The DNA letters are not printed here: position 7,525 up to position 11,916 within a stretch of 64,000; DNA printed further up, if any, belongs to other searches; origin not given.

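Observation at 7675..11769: Single 1364-aa A-T-R-FeADH fusion: a carboxylic-acid-reductase-like enzyme with its own alcohol dehydrogenase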

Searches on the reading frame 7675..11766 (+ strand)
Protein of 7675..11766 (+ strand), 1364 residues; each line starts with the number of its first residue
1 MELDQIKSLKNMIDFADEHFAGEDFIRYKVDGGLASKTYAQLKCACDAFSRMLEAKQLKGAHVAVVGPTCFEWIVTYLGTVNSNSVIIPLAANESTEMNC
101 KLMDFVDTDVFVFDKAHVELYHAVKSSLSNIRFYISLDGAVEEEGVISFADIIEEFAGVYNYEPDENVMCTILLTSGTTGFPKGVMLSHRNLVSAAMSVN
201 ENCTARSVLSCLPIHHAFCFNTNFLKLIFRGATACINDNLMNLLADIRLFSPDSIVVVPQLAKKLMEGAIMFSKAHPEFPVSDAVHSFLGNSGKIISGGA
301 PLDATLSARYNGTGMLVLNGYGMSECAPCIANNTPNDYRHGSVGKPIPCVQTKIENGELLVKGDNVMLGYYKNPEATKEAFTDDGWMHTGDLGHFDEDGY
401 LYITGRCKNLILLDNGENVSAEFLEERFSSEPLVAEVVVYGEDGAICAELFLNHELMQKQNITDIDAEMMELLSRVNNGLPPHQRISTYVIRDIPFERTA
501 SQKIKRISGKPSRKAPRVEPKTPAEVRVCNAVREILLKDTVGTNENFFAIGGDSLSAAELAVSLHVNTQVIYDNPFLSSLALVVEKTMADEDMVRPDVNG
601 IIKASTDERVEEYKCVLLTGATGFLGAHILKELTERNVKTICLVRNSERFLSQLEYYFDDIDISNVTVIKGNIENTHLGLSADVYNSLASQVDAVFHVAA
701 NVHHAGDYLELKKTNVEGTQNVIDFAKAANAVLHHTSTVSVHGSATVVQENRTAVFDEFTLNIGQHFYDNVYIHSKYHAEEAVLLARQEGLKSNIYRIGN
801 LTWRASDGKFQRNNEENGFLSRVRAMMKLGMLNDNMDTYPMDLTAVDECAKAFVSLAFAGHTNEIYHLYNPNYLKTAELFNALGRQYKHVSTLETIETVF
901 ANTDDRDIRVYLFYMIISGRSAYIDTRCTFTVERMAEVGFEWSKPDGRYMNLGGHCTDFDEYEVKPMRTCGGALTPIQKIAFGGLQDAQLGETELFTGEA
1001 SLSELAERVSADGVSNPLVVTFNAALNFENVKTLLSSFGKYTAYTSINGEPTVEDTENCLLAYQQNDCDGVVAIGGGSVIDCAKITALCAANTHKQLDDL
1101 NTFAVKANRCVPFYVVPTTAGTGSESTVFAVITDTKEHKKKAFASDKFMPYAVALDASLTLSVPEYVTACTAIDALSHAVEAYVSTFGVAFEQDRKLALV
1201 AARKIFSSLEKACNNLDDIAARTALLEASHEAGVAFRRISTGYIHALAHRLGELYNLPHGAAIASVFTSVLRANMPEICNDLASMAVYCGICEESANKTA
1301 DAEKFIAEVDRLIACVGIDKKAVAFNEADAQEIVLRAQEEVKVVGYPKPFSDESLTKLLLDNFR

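Call 3: search_protein_families(library=pfam, proteins=[window:7675-11766:+], max_evalue=0.01)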
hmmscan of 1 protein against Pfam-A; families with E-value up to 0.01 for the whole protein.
window:7675-11766:+ (1364 aa): 14 families
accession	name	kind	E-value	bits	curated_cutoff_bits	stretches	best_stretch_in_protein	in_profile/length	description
PF00501.34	AMP-binding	-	1.8e-54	185.4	29.9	1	33-371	18-384/384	AMP-binding enzyme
PF07993.18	NAD_binding_4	-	6.9e-43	147.1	20.1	1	618-852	1-257/258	Male sterility protein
PF00465.25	Fe-ADH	-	1.3e-38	132.6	31.3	1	993-1156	2-167/168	Iron-containing alcohol dehydrogenase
PF25137.1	ADH_Fe_C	-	1.1e-30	107.2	27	1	1168-1361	1-192/194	Fe-containing alcohol dehydrogenase family, C-terminal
PF01370.27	Epimerase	-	1.3e-18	67.8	20.9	1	616-866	1-237/240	NAD dependent epimerase/dehydratase family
PF01073.25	3Beta_HSD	-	4e-13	49.4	22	1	618-792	2-166/280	3-beta hydroxysteroid dehydrogenase/isomerase family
PF16363.11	GDP_Man_Dehyd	-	2.2e-09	37.7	27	1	617-753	1-144/332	GDP-mannose 4,6 dehydratase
PF02719.21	Polysacc_synt_2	-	2.6e-09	37.1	20.2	1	616-730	1-119/293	Polysaccharide biosynthesis protein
PF13460.12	NAD_binding_10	-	4.9e-08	33.5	27.2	1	620-809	1-153/184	NAD(P)H-binding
PF05368.20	NmrA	-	5e-08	33.3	27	1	614-734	3-101/298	NmrA-like family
PF13685.12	Fe-ADH_2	-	2e-07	31.6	28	1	1028-1087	35-94/149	Iron-containing alcohol dehydrogenase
PF23562.2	AMP-binding_C_3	-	2.7e-07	31.4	20.8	1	410-506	3-105/124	AMP-binding enzyme C-terminal domain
PF04321.23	RmlD_sub_bind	-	3.1e-07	30.2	27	1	616-882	3-226/287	RmlD substrate binding domain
PF00550.31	PP-binding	-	7.6e-05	23.3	20.8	1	527-565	2-42/67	Phosphopantetheine attachment site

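Call 4: search_protein_families(library=ncbifam, proteins=[window:7675-11766:+], max_evalue=0.01)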
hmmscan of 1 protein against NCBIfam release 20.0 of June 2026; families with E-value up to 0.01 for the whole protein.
window:7675-11766:+ (1364 aa): 139 families (the best 25 are shown)
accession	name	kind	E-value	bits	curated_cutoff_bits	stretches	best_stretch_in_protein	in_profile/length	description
NF047350.1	aureusi_NRPS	equivalog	1.8e-66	224.1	2500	1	36-943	1459-2354/2373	aureusimine non-ribosomal peptide synthetase AusA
NF004837.0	PRK06187.1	subfamily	8.3e-62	209.1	476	1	37-445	34-459/531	long-chain-fatty-acid--CoA ligase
NF041833.1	Fe_ADH_ErcA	equivalog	4.2e-60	203.9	550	1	994-1357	10-376/382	alcohol dehydrogenase-like regulatory protein ErcA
TIGR02638.1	lactal_redase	equivalog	2.5e-58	197.7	523.15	1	996-1358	11-378/379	lactaldehyde reductase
NF011998.0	PRK15454.1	equivalog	2.5e-52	178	556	1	1042-1324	81-354/395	ethanolamine utilization ethanol dehydrogenase EutG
TIGR01746.1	Thioester-redct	subfamily_domain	3.8e-52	177.7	213.35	1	616-894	2-290/371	thioester reductase domain-containing protein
NF007911.0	PRK10624.1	equivalog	6.5e-52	176.8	537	1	996-1358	12-377/382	lactaldehyde reductase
NF053866.1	CholDhdGbsBBac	equivalog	1.1e-51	175.6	550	1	993-1353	16-381/392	choline dehydrogenase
NF058672.1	4HyButDHCUPNE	equivalog_domain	2.9e-48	165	500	1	998-1356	13-371/378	4-hydroxybutyrate dehydrogenase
NF041592.1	carboxyl_red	equivalog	2.4e-47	161.2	1300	2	38-473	79-564/1160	carboxylic acid reductase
NF010378.0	PRK13805.1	equivalog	3.1e-47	161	951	1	1001-1277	471-760/872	bifunctional acetaldehyde-CoA/alcohol dehydrogenase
NF007363.0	PRK09860.1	equivalog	4.2e-47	161.1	581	1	1001-1323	18-341/383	L-threonine dehydrogenase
NF038078.1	NRPS_MxcG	equivalog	2.6e-46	157.5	2300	1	30-887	475-1354/1442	myxochelin non-ribosomal peptide synthetase MxcG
TIGR01923.1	menE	equivalog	2.4e-45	155.2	330.15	1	38-442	1-382/442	o-succinylbenzoate--CoA ligase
NF005702.0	PRK07514.1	subfamily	3.2e-45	154.4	558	1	35-441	28-433/506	malonyl-CoA synthase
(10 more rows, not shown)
